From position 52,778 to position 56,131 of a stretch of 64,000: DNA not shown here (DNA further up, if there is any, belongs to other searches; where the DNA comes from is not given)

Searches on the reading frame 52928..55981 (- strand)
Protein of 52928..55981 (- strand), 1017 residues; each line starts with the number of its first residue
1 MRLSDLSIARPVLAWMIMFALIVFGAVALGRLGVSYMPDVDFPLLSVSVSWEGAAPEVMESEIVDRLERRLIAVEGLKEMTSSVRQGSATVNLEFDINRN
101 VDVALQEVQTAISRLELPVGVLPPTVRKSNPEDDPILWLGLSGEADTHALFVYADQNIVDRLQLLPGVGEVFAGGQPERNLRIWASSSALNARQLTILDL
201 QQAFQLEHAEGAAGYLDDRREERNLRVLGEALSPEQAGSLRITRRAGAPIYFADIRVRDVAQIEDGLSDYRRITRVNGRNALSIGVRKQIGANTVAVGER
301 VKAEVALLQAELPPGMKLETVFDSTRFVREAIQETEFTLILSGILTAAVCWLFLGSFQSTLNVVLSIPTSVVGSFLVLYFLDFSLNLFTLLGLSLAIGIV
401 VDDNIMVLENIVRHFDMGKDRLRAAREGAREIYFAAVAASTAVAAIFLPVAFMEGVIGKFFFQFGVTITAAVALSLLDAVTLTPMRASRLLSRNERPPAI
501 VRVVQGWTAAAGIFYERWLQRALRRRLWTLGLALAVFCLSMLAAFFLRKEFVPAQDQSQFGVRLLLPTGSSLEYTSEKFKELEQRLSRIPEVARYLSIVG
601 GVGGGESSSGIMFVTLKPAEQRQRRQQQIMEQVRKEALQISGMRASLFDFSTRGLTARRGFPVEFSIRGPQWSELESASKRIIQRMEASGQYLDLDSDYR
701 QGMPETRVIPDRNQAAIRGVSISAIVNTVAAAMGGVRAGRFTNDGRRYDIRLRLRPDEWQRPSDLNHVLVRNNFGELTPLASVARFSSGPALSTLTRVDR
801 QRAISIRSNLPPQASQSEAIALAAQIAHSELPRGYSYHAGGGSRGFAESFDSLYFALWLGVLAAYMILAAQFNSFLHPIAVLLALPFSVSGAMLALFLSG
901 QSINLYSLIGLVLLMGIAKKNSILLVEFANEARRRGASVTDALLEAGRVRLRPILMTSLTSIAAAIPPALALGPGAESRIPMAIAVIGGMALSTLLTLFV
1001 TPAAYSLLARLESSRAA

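Call 7: search_protein_families(library=pfam, proteins=[window:52928-55981:-], max_evalue=0.01)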
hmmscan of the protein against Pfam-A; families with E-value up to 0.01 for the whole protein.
window:52928-55981:- (1017 aa): 1 family
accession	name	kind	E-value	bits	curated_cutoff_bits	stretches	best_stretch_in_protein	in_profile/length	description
PF00873.25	ACR_tran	-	3.9e-261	869.5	28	1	4-1008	2-1020/1021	AcrB/AcrD/AcrF family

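Call 8: search_protein_families(library=ncbifam, proteins=[window:52928-55981:-], max_evalue=0.01)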
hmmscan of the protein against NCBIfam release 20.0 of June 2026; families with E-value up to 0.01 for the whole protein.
window:52928-55981:- (1017 aa): 22 families
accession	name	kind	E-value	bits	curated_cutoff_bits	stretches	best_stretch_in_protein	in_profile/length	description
NF033617.1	RND_permease_2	subfamily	1.7e-259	863.8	1250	1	4-1010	1-1009/1009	multidrug efflux RND transporter permease subunit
NF000282.2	RND_permease_1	subfamily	6.9e-196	653.3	1250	1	7-1009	4-1028/1029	multidrug efflux RND transporter permease subunit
TIGR00915.1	2A0602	subfamily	6.4e-174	580.5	940.35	1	4-1012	2-1032/1050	efflux RND transporter permease subunit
NF007905.0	PRK10614.1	equivalog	7.7e-165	550.2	1774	1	1-1013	1-1013/1025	multidrug efflux RND transporter permease subunit MdtC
NF007133.0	PRK09579.1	equivalog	3.9e-161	537.8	1763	1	1-1014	1-1008/1017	multidrug efflux RND transporter permease subunit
NF007798.0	PRK10503.1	equivalog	6.1e-158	527.3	1584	1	4-1012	13-1026/1040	MdtB/MuxB family multidrug efflux RND transporter permease subunit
NF007131.0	PRK09577.1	equivalog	1.1e-130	437.2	1768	1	7-1011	5-1025/1045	multidrug efflux RND transporter permease subunit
NF007842.1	PRK10555.1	equivalog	1.7e-124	416.9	1854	1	5-1010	3-1028/1036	multidrug efflux RND transporter permease AcrD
NF000037.1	RND_perm_OqxB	exception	2.1e-122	409.9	2200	1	1-1015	1-1041/1050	multidrug efflux RND transporter permease subunit OqxB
NF011706.2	PRK15127.1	equivalog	3.8e-108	362.8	2150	1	6-1011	4-1032/1049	multidrug efflux RND transporter permease subunit AcrB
TIGR00914.1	2A0601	subfamily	8.3e-105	351.6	701.45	1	7-1010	9-1037/1051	CusA/CzcA family heavy metal efflux RND transporter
NF009583.0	PRK13024.1-3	subfamily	6.6e-10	37.7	721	1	329-540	275-477/755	protein translocase subunit SecDF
NF009580.0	PRK13023.1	equivalog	6.3e-09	34.6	1153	1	865-998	311-439/775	protein translocase subunit SecDF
TIGR00916.1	2A0604s01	subfamily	1e-08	35.1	148.6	2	856-967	93-203/231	SecD/SecF family protein translocase subunit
TIGR00921.1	2A067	subfamily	6.6e-07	27.8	351.9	2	326-485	185-341/733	hydrophobe/amphiphile efflux-3 (HAE3) family transporter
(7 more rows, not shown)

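Call 21: find_homologous_proteins(query=window:52928-55981:-, max_evalue=1e-100)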
Query window:52928-55981:- (1017 aa): 7328 proteins with E <= 1e-100 among 8000 candidates; the best 120 are listed.
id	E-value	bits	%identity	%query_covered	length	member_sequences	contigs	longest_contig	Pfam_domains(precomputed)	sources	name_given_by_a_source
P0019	0.0e+0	1562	72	100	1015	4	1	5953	PF00873.26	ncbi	-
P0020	0.0e+0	1558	72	100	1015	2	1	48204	PF00873.26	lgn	-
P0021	0.0e+0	1548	71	100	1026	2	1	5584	PF00873.26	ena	-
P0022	0.0e+0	1542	71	100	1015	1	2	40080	PF00873.26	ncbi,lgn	-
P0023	0.0e+0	1404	63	100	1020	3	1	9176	PF00873.26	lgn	-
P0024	0.0e+0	1403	63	100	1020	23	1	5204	PF00873.26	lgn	-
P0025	0.0e+0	1399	63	100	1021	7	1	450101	PF02355.23,PF00873.26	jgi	jgi:hydrophobe/amphiphile efflux-1 (HAE1) family protein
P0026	0.0e+0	1395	63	100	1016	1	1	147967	PF00873.26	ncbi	-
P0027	0.0e+0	1395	63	100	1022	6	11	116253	PF00873.26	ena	-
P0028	0.0e+0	1379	62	100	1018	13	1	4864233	PF03176.22,PF02355.23,PF00873.26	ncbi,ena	-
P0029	0.0e+0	1374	62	100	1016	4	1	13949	PF00873.26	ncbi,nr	ncbi:MAG: efflux RND transporter permease subunit [Leptospiraceae bacterium]|nr:efflux RND transport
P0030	0.0e+0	1367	61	100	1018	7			PF03176.22,PF00873.26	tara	tara:strand:- start:157936 stop:160992 length:3057 start_codon:yes stop_codon:yes gene_type:complete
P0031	0.0e+0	1365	61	100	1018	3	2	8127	PF00873.26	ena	-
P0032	0.0e+0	1354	61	100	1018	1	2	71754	PF03176.22,PF00873.26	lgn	-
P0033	0.0e+0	1342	60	100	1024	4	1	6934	PF00873.26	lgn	-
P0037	0.0e+0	1296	59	100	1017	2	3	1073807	PF00873.26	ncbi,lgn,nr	ncbi:MAG: efflux RND transporter permease subunit [Spirochaetales bacterium]|nr:efflux RND transport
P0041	0.0e+0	1257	58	100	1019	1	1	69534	PF03176.22,PF00873.26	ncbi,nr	ncbi:MAG: efflux RND transporter permease subunit [Deltaproteobacteria bacterium]|nr:efflux RND tran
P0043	0.0e+0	1244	56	100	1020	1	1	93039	PF03176.22,PF00873.26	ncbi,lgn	ncbi:MAG: efflux RND transporter permease subunit [Verrucomicrobiota bacterium]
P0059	0.0e+0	1224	56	100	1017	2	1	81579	PF03176.22,PF00873.26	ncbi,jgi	jgi:hydrophobe/amphiphile efflux-1 (HAE1) family protein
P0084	0.0e+0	1206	55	100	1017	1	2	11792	PF00873.26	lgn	-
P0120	0.0e+0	1185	54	100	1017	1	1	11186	PF00873.26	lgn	-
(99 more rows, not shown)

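Call 22: find_encoding_contigs(protein=P0020, flank=10000, max_places=1)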
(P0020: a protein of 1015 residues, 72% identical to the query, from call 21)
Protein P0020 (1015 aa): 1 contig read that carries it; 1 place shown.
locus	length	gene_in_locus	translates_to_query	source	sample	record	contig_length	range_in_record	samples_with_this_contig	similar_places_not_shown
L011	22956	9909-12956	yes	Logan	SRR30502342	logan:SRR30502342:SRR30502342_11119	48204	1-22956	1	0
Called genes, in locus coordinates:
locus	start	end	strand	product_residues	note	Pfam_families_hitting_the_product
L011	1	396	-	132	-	?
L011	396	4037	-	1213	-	PF00289:Biotin_carb_N, PF02786:CPSase_L_D2, PF07478:Dala_Dala_lig_C, PF02785:Biotin_carb_C, PF02626:CT_A_B, PF02682:CT_C_D, PF00364:Biotin_lipoyl, PF25917:BSH_RND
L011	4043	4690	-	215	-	PF09347:DUF1989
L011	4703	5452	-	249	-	PF09347:DUF1989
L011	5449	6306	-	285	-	PF00005:ABC_tran, PF13304:AAA_21 (faint)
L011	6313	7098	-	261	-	PF00528:BPD_transp_1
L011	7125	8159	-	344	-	PF04069:OpuAC, PF13379:NMT1_2, PF09084:NMT1, PF12974:Phosphonate-bd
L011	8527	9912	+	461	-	PF02321:OEP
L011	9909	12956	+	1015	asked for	PF00873:ACR_tran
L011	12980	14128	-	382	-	-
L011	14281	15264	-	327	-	PF03328:HpcH_HpaI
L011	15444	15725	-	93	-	PF01503:PRA-PH, PF03819:MazG (weak)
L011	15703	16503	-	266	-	PF00977:His_biosynth, PF03060:NMO (faint), PF01207:Dus (faint)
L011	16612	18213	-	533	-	PF16980:CitMHS_2, PF03600:CitMHS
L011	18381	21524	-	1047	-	PF13428:TPR_14 (faint), PF00672:HAMP, PF07228:SpoIIE, PF12895:ANAPC3 (faint), PF07719:TPR_2 (faint), PF14559:TPR_19 (weak)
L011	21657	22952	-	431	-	PF13393:tRNA-synt_His, PF00587:tRNA-synt_2b (weak), PF03129:HGTP_anticodon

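Call 23: find_encoding_contigs(protein=P0022, flank=10000, max_places=1)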
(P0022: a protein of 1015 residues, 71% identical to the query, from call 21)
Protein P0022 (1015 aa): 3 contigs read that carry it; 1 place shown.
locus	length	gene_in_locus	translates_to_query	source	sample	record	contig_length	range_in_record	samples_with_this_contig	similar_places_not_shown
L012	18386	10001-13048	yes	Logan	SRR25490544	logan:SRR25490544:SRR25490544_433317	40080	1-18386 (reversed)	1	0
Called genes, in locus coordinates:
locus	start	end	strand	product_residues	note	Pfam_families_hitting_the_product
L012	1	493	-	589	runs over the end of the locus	PF01425:Amidase, PF21986:AH_C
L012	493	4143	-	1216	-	PF00289:Biotin_carb_N, PF02786:CPSase_L_D2, PF07478:Dala_Dala_lig_C, PF02785:Biotin_carb_C, PF02626:CT_A_B, PF02682:CT_C_D, PF00364:Biotin_lipoyl, PF25917:BSH_RND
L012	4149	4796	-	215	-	PF09347:DUF1989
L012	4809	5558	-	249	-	PF09347:DUF1989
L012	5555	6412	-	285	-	PF00005:ABC_tran, PF13304:AAA_21 (faint)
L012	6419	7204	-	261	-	PF00528:BPD_transp_1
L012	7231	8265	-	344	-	PF04069:OpuAC, PF13379:NMT1_2, PF09084:NMT1, PF12974:Phosphonate-bd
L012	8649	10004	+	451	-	PF02321:OEP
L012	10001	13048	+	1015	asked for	PF00873:ACR_tran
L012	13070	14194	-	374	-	-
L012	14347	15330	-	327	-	PF03328:HpcH_HpaI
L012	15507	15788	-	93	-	PF01503:PRA-PH, PF03819:MazG (weak)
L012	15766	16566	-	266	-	PF00977:His_biosynth, PF03060:NMO (faint)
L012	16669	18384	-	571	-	?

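Call 24: find_encoding_contigs(protein=P0028, flank=10000, max_places=1)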
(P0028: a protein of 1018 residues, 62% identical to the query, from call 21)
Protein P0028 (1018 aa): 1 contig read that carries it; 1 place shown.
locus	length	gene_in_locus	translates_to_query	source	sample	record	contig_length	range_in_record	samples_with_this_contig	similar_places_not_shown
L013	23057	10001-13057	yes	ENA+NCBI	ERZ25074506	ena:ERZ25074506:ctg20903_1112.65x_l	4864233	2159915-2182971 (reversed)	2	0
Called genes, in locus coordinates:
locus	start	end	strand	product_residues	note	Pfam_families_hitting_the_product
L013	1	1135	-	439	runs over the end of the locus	-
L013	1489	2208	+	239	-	PF03412:Peptidase_C39 (faint), PF13529:Peptidase_C39_2 (weak)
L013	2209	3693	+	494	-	PF14401:RLAN, PF08443:RimK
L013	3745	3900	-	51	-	-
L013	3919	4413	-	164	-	-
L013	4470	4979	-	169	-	-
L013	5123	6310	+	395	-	PF04107:GCS2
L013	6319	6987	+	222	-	PF05013:FGase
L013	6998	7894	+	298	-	PF24199:DUF7424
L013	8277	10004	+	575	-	PF02321:OEP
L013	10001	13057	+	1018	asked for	PF00873:ACR_tran, PF03176:MMPL (weak), PF02355:SecD_SecF_C (faint)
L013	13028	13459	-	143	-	-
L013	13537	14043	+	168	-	PF01661:Macro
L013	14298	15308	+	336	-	PF00266:Aminotran_5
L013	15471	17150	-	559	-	-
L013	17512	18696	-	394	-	-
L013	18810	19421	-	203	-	PF02559:CarD_TRCF_RID, PF21095:CarD_C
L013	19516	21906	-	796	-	PF07695:7TMR-DISM_7TM, PF00512:HisKA, PF02518:HATPase_c, PF00072:Response_reg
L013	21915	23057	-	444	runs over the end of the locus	PF00563:EAL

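Call 42: find_related_loci(query=window:52928-55981:-, collection=metagenome_contigs, flank=8000)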
Query window:52928-55981:- (1017 aa) in metagenome_contigs; peptide patterns used: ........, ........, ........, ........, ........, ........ (x = any residue, [..] = any of these).
600 stretches matched a pattern (row limit reached: there are more); 571 encode a relative of the query (tblastn E <= 1e-3); the best 80 are kept; 80 distinct loci.
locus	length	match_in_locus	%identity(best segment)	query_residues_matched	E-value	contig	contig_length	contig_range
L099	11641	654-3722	54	1-1012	0e+0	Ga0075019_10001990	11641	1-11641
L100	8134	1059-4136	51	1-1015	0e+0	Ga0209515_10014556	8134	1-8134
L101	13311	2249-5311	52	1-1012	0e+0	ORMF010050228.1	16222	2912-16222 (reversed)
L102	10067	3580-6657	47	1-1015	0e+0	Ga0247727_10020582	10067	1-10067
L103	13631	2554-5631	48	1-1015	0e+0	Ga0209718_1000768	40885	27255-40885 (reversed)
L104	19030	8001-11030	51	1-1013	0e+0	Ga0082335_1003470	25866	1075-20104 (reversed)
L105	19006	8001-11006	48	1-1005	0e+0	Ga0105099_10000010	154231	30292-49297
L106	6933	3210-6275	49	1-1012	0e+0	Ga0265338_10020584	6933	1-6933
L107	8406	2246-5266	49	3-1010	0e+0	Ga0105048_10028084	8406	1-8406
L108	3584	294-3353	48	3-1012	0e+0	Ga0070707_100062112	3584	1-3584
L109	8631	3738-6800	47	3-1013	0e+0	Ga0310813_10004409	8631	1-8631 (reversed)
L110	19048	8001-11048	47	3-1008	0e+0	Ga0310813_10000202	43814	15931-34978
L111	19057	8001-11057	48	1-1015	0e+0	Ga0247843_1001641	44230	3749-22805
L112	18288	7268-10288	45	1-1007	0e+0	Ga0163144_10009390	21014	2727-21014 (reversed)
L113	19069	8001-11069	46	1-1013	0e+0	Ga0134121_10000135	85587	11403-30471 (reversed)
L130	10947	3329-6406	38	1-1017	0e+0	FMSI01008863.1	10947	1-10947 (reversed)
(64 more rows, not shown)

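Call 67: find_encoding_contigs(protein=P0043, flank=10000, max_places=1)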
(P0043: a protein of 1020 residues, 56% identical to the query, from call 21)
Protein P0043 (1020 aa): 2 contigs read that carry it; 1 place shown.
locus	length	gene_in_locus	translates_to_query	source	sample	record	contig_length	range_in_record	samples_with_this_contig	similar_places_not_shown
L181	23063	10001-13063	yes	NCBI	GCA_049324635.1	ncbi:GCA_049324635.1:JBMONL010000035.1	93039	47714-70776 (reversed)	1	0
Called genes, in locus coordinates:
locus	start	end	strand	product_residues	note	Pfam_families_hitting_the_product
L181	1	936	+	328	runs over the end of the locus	PF20030:bpMoxR, PF07726:AAA_3, PF07728:AAA_5, PF17863:AAA_lid_2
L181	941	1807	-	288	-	PF08668:HDOD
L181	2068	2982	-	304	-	PF00294:PfkB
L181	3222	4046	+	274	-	PF00561:Abhydrolase_1 (faint), PF12697:Abhydrolase_6 (weak), PF12146:Hydrolase_4 (weak)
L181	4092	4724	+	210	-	PF01865:PhoU_div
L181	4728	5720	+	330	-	PF01384:PHO4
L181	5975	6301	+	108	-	-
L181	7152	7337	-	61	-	-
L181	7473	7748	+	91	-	-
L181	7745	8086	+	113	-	-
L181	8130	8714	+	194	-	PF00440:TetR_N, PF17932:TetR_C_24 (weak)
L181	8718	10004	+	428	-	PF02321:OEP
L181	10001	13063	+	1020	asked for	PF00873:ACR_tran, PF03176:MMPL (faint)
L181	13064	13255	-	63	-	-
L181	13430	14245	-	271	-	-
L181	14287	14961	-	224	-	-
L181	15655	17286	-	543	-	PF00118:Cpn60_TCP1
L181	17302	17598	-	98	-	PF00166:Cpn10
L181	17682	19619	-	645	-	PF00012:HSP70, PF06723:MreB_Mbl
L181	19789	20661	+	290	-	-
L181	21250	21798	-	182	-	-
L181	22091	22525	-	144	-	PF02590:SPOUT_MTase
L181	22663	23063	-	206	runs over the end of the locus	PF02545:Maf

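Call 68: find_encoding_contigs(protein=P0041, flank=10000, max_places=1)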
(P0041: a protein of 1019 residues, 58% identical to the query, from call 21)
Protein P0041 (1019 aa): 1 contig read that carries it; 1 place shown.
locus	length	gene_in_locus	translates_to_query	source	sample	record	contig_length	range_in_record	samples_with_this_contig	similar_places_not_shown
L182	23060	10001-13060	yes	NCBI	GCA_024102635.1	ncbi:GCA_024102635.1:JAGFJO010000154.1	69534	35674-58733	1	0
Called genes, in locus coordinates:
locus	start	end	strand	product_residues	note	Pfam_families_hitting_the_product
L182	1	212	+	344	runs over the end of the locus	PF02445:NadA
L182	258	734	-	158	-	-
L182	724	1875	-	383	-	PF00155:Aminotran_1_2, PF00266:Aminotran_5, PF01053:Cys_Met_Meta_PP (weak), PF01041:DegT_DnrJ_EryC1 (weak)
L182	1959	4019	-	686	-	PF00512:HisKA, PF02518:HATPase_c, PF00072:Response_reg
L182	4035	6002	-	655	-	PF16177:ACAS_N, PF00501:AMP-binding, PF13193:AMP-binding_C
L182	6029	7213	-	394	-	PF00109:ketoacyl-synt, PF02801:Ketoacyl-synt_C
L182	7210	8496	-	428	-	PF00202:Aminotran_3, PF00155:Aminotran_1_2 (weak)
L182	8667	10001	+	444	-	PF02321:OEP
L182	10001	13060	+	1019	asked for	PF00873:ACR_tran, PF03176:MMPL (faint)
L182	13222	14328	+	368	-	-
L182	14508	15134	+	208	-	-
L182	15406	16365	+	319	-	PF03009:GDPD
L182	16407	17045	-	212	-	PF13500:AAA_26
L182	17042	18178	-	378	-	PF00155:Aminotran_1_2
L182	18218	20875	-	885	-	PF02861:Clp_N, PF23569:NBD_SMAX1, PF00004:AAA, PF17871:AAA_lid_9, PF00004:AAA, PF07724:AAA_2, PF07728:AAA_5, PF10431:ClpB_D2-small, +10 more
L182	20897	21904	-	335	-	PF00226:DnaJ, PF01556:DnaJ_C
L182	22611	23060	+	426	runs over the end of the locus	-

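Call 93: list_cluster_members(proteins=[P0001, P0287, window:52928-55981:-])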
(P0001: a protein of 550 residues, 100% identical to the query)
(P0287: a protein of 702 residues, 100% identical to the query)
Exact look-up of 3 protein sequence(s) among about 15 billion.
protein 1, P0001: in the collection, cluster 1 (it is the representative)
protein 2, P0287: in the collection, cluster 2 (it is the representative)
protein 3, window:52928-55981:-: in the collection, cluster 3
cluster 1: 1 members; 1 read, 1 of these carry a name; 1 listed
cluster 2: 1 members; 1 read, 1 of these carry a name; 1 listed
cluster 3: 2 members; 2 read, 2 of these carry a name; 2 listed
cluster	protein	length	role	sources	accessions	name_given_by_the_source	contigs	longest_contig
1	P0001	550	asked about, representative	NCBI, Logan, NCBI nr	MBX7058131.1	MAG: mucoidy inhibitor MuiA family protein [Leptospirales bacterium] | mucoidy inhibitor MuiA family protein [Leptospirales bacterium]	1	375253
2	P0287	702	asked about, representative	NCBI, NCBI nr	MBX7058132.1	MAG: DUF4139 domain-containing protein [Leptospirales bacterium] | DUF4139 domain-containing protein [Leptospirales bacterium]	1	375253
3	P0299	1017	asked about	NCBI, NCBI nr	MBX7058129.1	MAG: efflux RND transporter permease subunit [Leptospirales bacterium] | efflux RND transporter permease subunit [Leptospirales bacterium]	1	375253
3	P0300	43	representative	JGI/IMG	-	RNA polymerase-interacting CarD/CdnL/TRCF family regulator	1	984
